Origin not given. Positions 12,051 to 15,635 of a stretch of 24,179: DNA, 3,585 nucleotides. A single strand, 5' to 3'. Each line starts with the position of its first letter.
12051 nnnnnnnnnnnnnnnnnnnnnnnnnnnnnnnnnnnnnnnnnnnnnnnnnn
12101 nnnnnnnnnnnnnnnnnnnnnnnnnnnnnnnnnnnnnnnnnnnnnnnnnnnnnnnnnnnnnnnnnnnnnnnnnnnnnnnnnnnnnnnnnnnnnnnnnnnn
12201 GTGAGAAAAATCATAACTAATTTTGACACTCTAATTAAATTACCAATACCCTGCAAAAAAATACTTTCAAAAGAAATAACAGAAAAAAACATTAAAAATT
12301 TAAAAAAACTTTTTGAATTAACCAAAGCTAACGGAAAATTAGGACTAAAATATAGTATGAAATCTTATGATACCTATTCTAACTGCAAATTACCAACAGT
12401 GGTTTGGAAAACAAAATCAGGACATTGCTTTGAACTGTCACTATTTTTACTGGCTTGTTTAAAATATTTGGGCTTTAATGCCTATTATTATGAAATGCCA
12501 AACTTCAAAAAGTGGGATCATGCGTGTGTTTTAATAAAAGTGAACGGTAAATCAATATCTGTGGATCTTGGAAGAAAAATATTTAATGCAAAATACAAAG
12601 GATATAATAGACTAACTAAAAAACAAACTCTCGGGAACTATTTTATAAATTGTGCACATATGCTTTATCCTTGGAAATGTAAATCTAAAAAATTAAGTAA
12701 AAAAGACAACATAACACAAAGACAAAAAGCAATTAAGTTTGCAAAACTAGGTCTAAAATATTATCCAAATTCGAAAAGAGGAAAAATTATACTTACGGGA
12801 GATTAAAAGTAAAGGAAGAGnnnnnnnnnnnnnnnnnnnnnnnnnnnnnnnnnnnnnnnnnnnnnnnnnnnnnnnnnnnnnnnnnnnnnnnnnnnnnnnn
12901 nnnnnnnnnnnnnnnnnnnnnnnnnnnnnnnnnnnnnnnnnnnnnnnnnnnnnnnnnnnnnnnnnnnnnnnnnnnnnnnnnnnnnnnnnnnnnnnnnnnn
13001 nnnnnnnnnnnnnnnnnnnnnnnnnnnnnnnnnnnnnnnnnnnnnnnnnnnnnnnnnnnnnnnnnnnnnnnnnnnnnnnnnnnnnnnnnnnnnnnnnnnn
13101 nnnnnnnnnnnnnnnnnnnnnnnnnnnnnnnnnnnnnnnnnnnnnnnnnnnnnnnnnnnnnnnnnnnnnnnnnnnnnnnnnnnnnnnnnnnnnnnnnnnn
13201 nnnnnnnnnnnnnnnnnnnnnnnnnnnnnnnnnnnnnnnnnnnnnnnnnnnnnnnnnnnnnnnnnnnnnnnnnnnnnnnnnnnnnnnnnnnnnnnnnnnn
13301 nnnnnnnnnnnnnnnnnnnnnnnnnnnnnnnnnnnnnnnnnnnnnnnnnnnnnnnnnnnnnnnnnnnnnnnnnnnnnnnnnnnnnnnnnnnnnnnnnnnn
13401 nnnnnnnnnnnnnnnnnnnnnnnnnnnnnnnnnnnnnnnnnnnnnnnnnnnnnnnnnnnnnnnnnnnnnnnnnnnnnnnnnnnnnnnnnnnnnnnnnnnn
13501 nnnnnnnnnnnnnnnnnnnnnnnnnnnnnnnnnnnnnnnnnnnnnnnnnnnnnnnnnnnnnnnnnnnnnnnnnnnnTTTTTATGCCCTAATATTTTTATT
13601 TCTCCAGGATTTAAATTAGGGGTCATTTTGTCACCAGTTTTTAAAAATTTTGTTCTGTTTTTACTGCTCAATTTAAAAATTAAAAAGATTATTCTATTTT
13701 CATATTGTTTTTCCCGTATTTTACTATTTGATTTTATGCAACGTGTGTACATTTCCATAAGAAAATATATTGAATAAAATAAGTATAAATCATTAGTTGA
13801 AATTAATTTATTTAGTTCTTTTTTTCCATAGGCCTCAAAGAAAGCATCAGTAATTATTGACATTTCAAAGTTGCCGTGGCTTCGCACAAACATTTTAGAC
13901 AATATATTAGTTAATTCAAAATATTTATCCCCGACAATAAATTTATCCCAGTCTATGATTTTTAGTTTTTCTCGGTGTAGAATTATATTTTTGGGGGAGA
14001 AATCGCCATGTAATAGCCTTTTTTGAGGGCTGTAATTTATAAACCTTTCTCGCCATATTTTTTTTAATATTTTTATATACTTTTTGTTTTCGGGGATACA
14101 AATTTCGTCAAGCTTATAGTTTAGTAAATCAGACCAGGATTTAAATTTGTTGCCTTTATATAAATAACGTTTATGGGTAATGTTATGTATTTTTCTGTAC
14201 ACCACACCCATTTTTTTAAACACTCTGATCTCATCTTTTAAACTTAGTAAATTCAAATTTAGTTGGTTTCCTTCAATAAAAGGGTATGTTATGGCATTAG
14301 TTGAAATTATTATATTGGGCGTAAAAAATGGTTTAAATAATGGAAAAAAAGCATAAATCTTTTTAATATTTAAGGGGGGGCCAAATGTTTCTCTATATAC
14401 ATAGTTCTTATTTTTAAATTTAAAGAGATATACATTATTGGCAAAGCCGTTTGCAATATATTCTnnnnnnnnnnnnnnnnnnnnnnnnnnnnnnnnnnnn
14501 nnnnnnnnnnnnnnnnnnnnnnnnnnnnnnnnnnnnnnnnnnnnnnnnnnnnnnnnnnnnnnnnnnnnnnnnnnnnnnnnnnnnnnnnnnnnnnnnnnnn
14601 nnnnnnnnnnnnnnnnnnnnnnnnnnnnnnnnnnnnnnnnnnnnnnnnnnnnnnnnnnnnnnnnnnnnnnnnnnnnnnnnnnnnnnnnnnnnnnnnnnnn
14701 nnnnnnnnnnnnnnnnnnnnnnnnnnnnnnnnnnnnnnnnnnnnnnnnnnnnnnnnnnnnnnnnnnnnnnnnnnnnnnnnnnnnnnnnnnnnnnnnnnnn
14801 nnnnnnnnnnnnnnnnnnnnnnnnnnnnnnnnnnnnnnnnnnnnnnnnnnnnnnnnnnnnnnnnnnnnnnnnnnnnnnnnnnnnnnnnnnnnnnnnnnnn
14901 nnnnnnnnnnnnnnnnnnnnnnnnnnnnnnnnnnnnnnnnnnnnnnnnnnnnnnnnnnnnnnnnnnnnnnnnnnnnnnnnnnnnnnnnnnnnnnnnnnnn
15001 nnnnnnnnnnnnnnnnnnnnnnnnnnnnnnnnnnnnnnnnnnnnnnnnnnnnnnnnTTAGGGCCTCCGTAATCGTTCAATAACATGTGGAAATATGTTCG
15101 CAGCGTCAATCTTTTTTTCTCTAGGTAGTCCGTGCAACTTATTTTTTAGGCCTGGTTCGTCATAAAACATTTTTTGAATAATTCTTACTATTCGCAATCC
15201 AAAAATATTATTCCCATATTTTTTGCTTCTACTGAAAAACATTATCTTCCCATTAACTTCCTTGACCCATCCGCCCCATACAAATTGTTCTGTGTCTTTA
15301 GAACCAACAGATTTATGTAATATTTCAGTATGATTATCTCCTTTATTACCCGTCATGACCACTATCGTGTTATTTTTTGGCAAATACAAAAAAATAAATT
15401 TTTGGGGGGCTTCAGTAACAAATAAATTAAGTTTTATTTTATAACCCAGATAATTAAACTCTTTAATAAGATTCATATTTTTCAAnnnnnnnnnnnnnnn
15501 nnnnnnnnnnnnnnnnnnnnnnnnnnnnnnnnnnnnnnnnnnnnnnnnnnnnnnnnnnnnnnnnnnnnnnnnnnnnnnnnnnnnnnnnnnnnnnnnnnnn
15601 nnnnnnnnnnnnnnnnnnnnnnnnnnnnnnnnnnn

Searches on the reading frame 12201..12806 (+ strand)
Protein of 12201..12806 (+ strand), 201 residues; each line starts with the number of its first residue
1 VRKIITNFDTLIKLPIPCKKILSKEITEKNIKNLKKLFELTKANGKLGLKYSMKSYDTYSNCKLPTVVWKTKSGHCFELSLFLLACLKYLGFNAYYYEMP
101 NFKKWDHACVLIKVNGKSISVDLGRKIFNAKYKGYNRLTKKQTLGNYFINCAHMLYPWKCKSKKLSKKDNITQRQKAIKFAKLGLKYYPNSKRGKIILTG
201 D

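Call 5: search_protein_families(library=pfam, proteins=[window:12201-12806:+], max_evalue=0.01)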
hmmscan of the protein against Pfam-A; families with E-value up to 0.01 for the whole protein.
window:12201-12806:+ (201 aa): 0 families

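Call 6: search_protein_families(library=ncbifam, proteins=[window:12201-12806:+], max_evalue=0.01)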
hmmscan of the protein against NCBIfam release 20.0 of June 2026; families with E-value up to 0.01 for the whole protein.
window:12201-12806:+ (201 aa): 0 families

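Call 45: search_protein_families(library=pfam, proteins=[window:12201-12803:+], max_evalue=5)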
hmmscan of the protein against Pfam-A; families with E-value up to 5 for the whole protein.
window:12201-12803:+ (201 aa): 3 families
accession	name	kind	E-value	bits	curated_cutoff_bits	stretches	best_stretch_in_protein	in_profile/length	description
PF00797.23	Acetyltransf_2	-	0.033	14.4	22.8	1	66-123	39-104/240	N-acetyltransferase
PF01841.26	Transglut_core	-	0.034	14.9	23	1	48-114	28-98/108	Transglutaminase-like superfamily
PF13369.12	Transglut_core2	-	0.21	11.5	23.5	1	45-101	37-92/155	Transglutaminase-like superfamily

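Call 46: search_protein_families(library=padloc, proteins=[window:12201-12803:+], max_evalue=0.01)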
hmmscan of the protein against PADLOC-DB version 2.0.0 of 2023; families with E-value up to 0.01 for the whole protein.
window:12201-12803:+ (201 aa): 0 families

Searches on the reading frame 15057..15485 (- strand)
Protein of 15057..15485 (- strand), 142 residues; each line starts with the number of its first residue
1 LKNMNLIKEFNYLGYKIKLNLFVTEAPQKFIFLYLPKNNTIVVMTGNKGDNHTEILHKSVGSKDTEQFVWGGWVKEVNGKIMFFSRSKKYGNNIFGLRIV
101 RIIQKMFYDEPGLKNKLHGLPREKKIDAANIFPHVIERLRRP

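Call 5: search_protein_families(library=pfam, proteins=[window:15057-15485:-], max_evalue=0.01)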
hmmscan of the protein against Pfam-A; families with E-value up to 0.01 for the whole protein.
window:15057-15485:- (142 aa): 0 families

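Call 6: search_protein_families(library=ncbifam, proteins=[window:15057-15485:-], max_evalue=0.01)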
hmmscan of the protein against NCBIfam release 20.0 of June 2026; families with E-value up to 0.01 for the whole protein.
window:15057-15485:- (142 aa): 0 families

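Call 35: search_solved_structures(query=A4, max_evalue=10)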
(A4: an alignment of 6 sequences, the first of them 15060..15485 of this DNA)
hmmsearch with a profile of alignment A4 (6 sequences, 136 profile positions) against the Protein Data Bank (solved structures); distinct sequences matched with E-value up to 10: 3.
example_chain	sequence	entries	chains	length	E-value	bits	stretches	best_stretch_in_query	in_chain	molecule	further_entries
1a6f_A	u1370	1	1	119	0.027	17.4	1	82-120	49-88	RIBONUCLEASE P PROTEIN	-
4jg4_A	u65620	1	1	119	0.037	16.9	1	82-121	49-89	Ribonuclease P protein component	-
4jis_A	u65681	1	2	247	0.43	13.5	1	29-69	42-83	ribitol-5-phosphate cytidylyltransferase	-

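Call 45: search_protein_families(library=pfam, proteins=[window:15060-15485:-], max_evalue=5)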
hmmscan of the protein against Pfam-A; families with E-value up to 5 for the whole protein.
window:15060-15485:- (142 aa): 1 family
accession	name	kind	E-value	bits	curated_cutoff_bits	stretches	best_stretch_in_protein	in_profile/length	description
PF15537.11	Ntox43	-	0.076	13.4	25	1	27-93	53-117/127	Bacterial toxin 43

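Call 46: search_protein_families(library=padloc, proteins=[window:15060-15485:-], max_evalue=0.01)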
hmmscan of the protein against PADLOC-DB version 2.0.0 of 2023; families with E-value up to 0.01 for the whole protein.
window:15060-15485:- (142 aa): 0 families

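Call 76: search_protein_families(library=ncbifam, proteins=[window:15060-15485:-], max_evalue=5)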
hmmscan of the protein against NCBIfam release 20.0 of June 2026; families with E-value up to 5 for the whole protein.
window:15060-15485:- (142 aa): 0 families

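Call 84: search_protein_families(library=pfam, alignment_id=A4, max_evalue=10)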
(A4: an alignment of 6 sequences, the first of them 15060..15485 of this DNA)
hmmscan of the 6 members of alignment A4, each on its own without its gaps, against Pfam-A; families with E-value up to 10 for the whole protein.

A. member 1, window:15060-15485:- (142 aa): 1 family
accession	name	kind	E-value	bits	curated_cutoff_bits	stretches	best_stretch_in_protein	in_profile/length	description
PF15537.11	Ntox43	-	0.076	13.4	25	1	27-93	53-117/127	Bacterial toxin 43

B. families by the number of members that match (of 6 scanned): 5 families
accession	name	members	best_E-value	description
PF15537.11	Ntox43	3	0.017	Bacterial toxin 43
PF19839.5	RHH_9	1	0.012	Ribbon-helix-helix protein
PF16239.10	DUF4898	1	0.092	Domain of unknown function (DUF4898)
PF05005.20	Ocnus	1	0.11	Janus/Ocnus family (Ocnus)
PF14353.12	CpXC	1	0.18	CpXC protein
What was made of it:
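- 15057..15485 (-): Protein D, 142 aa, unknown function, conserved in the cassette (invariant residues include N51, T53, G71, G72, W73). Only noise-level Pfam hits: Ntox43 in 3/6, Ocnus in 1/6 (call 84).
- Tried and rejected: three orthologues instead give weak Ntox43 hits (call 84).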
